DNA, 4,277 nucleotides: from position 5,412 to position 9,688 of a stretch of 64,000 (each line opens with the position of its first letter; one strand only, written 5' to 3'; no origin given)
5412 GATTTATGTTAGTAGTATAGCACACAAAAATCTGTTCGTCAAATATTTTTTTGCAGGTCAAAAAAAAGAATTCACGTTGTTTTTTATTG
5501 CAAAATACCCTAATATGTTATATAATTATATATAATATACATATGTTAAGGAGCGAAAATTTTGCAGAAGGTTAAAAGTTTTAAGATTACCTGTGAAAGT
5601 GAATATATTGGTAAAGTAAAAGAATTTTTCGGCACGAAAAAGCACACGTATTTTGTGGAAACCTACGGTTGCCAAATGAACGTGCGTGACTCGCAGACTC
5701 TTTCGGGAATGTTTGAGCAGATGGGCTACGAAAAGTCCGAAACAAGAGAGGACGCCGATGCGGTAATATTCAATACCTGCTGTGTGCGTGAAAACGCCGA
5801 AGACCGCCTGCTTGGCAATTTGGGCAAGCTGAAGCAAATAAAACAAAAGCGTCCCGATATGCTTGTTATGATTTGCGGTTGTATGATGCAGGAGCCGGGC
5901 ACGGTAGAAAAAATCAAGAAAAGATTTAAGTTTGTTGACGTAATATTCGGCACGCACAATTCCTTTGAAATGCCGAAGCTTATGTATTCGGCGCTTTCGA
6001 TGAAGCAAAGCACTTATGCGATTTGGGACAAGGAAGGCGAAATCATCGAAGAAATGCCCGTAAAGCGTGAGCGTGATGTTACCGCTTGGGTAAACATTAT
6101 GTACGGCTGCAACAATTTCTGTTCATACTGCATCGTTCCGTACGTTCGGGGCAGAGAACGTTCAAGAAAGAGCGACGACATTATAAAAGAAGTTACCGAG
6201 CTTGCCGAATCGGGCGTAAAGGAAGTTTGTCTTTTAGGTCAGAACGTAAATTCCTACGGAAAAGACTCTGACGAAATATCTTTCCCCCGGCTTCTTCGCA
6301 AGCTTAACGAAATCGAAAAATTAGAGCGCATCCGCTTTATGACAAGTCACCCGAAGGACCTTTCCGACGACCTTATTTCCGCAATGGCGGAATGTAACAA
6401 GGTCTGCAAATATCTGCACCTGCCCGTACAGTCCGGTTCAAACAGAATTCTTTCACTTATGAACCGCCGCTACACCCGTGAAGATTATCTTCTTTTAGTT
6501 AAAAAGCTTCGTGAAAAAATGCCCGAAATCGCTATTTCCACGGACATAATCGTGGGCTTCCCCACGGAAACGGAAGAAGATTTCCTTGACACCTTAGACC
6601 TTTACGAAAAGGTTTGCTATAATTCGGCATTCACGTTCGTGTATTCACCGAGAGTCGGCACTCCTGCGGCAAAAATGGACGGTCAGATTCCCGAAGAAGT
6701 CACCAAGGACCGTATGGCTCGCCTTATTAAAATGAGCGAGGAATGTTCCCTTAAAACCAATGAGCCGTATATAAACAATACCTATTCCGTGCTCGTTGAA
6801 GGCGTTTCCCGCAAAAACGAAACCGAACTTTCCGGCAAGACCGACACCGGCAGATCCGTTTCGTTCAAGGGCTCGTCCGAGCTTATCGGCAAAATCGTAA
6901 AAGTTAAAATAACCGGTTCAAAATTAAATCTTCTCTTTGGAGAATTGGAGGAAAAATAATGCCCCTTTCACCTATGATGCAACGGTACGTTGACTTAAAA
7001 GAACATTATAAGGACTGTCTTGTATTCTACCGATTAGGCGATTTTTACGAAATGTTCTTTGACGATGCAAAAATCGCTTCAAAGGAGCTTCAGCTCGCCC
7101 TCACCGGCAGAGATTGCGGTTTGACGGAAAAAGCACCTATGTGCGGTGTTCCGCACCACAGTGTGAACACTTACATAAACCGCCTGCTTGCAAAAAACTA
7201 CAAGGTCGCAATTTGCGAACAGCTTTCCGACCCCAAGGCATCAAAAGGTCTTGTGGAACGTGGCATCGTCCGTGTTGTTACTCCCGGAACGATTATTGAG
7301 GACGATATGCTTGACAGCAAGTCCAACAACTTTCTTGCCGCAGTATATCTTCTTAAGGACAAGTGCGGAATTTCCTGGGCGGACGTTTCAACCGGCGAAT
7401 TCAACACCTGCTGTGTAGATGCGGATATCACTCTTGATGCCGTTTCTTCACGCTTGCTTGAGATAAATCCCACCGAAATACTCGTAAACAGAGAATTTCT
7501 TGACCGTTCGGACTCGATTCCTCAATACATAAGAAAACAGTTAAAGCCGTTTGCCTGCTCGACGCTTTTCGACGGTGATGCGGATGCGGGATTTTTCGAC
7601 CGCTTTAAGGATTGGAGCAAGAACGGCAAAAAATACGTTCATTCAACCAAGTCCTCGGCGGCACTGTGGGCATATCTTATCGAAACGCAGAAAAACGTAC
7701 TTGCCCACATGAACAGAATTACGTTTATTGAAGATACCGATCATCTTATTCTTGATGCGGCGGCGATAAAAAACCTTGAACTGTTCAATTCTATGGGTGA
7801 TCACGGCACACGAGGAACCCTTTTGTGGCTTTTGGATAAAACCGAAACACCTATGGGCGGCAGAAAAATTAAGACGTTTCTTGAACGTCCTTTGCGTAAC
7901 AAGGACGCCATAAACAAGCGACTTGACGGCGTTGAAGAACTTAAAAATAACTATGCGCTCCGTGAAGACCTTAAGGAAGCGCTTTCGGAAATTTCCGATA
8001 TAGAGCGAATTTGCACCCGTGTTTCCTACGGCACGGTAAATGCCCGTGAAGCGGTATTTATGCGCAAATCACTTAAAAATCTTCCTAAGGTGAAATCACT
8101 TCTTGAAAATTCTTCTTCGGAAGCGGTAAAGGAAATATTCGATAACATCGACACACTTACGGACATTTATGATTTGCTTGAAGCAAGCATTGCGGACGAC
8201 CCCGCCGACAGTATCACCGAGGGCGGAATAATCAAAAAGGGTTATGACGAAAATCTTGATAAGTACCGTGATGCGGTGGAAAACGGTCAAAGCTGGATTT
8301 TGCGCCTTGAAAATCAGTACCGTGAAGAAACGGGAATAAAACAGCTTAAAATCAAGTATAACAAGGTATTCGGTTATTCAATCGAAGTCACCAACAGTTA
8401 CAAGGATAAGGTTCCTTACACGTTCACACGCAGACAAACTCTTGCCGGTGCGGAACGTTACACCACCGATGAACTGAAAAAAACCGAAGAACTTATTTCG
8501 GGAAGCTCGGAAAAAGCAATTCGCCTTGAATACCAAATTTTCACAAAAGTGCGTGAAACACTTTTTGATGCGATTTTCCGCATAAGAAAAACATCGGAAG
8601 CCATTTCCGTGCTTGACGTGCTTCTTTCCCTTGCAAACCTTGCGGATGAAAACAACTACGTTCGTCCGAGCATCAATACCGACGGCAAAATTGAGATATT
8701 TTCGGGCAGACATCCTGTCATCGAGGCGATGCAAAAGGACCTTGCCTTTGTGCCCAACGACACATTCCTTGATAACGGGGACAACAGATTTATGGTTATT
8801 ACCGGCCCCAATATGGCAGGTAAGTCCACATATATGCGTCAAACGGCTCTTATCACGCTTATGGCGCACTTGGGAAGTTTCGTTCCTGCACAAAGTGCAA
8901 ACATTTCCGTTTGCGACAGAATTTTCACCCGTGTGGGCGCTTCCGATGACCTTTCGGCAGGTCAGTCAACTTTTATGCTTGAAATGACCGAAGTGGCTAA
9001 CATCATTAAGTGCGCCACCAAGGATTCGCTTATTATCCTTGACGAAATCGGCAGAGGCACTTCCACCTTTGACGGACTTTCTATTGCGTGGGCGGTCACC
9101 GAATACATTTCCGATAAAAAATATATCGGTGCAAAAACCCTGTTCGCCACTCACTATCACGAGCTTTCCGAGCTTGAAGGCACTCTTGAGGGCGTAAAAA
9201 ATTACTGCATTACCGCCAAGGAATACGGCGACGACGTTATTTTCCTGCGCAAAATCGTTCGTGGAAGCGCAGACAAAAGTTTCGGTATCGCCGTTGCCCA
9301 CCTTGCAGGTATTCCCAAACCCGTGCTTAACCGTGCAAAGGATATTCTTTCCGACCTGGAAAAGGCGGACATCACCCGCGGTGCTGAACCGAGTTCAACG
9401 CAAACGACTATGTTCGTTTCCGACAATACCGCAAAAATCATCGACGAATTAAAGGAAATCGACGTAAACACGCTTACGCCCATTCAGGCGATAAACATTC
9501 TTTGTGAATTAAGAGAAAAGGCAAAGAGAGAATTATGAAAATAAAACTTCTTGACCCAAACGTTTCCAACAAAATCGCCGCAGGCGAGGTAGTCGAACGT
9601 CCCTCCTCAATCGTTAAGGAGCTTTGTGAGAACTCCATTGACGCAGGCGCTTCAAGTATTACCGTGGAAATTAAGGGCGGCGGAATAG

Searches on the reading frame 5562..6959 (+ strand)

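Call 9: search_protein_families(library=pfam, proteins=[window:5562-6959:+])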
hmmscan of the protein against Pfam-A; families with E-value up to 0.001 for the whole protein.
window:5562-6959:+ (465 aa): 3 families
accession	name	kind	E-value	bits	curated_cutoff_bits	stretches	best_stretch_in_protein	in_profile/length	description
PF04055.27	Radical_SAM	-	1.6e-31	110.2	29.5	1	177-347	1-165/166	Radical SAM superfamily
PF00919.26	UPF0004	-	2.1e-28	98.6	27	1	30-130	2-98/98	Uncharacterized protein family UPF0004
PF01938.26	TRAM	-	3e-13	49.9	21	1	403-462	3-60/61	TRAM domain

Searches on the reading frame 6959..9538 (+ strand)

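Call 9: search_protein_families(library=pfam, proteins=[window:6959-9538:+])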
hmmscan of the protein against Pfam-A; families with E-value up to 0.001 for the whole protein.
window:6959-9538:+ (859 aa): 5 families
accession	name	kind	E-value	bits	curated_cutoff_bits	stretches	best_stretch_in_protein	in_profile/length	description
PF00488.27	MutS_V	-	3.2e-83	278.8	30.2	1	612-801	1-188/188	MutS domain V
PF05192.23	MutS_III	-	1.8e-49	169.2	34.1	1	268-559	1-194/194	MutS domain III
PF01624.25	MutS_I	-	5.5e-44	149.4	20.6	1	5-115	2-112/113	MutS domain I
PF05190.23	MutS_IV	-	4e-29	101.2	22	1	428-516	1-89/92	MutS family domain IV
PF05188.22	MutS_II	-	6.2e-11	43.3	25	1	124-251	1-132/133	MutS domain II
